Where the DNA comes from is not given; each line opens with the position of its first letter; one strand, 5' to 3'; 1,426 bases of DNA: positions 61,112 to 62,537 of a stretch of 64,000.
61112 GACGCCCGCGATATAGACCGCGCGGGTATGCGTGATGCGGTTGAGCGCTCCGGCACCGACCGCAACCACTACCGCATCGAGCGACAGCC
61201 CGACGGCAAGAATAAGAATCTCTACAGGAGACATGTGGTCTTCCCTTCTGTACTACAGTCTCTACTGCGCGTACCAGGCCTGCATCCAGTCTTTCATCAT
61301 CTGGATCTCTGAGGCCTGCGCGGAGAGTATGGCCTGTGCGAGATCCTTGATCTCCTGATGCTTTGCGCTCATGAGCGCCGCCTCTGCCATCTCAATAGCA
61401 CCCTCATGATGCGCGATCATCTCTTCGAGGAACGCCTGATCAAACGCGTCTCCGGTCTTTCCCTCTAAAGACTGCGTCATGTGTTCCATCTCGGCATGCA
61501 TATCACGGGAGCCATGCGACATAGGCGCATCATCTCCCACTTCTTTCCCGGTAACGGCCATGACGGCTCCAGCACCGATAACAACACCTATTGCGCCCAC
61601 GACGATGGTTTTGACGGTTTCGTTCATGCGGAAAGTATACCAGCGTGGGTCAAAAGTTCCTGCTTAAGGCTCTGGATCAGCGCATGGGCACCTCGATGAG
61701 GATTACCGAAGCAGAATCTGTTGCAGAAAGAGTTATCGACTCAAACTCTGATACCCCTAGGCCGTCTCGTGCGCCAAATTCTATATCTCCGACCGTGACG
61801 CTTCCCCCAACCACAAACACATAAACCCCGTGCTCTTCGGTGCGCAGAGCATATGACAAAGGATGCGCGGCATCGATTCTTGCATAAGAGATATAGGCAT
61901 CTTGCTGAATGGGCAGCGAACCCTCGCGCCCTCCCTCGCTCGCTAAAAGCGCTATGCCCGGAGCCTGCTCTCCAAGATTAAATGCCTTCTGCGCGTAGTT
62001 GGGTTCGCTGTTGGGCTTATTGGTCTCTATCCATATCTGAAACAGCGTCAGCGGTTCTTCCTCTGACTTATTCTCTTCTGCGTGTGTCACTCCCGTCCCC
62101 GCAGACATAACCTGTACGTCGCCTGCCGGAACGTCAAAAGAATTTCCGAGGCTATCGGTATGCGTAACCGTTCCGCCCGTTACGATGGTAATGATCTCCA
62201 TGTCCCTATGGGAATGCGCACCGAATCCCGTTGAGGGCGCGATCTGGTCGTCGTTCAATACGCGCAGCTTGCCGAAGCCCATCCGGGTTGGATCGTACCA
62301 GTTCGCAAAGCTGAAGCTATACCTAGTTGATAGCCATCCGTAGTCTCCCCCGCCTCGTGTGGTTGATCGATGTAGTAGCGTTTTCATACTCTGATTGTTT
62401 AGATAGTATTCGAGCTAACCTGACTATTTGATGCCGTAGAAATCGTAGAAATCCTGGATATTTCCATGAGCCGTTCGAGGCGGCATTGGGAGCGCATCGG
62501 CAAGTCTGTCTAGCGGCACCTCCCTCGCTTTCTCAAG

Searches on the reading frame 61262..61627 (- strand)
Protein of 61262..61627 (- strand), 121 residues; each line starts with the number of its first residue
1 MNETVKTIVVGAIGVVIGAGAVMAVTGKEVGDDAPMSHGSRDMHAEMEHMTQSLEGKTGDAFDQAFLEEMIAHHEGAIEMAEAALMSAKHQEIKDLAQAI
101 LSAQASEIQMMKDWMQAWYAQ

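Call 32: search_protein_families(library=pfam, proteins=[window:61262-61627:-], max_evalue=0.001)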
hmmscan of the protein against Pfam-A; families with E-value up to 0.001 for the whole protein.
window:61262-61627:- (121 aa): 2 families
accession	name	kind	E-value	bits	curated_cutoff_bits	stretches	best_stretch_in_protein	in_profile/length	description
PF03713.19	DUF305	-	8.7e-20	71.8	27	1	34-114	70-150/151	Domain of unknown function (DUF305)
PF13628.12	DUF4142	-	8.1e-11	42.8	27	1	41-112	65-136/138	Domain of unknown function (DUF4142)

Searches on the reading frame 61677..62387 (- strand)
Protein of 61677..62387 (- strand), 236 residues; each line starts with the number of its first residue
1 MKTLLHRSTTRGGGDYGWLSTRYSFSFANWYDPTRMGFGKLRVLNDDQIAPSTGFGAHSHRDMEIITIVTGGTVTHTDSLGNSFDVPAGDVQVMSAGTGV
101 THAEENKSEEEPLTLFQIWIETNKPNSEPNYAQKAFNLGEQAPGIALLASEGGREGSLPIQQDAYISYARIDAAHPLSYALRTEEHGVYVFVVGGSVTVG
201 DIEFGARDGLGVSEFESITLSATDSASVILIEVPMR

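Call 49: search_protein_families(library=pfam, proteins=[window:61677-62387:-])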
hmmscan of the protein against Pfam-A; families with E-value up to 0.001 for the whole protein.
window:61677-62387:- (236 aa): 3 families
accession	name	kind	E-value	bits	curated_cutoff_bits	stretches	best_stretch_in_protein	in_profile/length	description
PF02678.22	Pirin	-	1.2e-31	109.3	26.1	1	14-120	9-108/108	Pirin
PF17954.7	Pirin_C_2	-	3.6e-20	72.4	22.9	1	147-233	1-86/86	Quercetinase C-terminal cupin domain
PF07883.17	Cupin_2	-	4e-06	26.9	27.2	1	49-116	5-67/70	Cupin domain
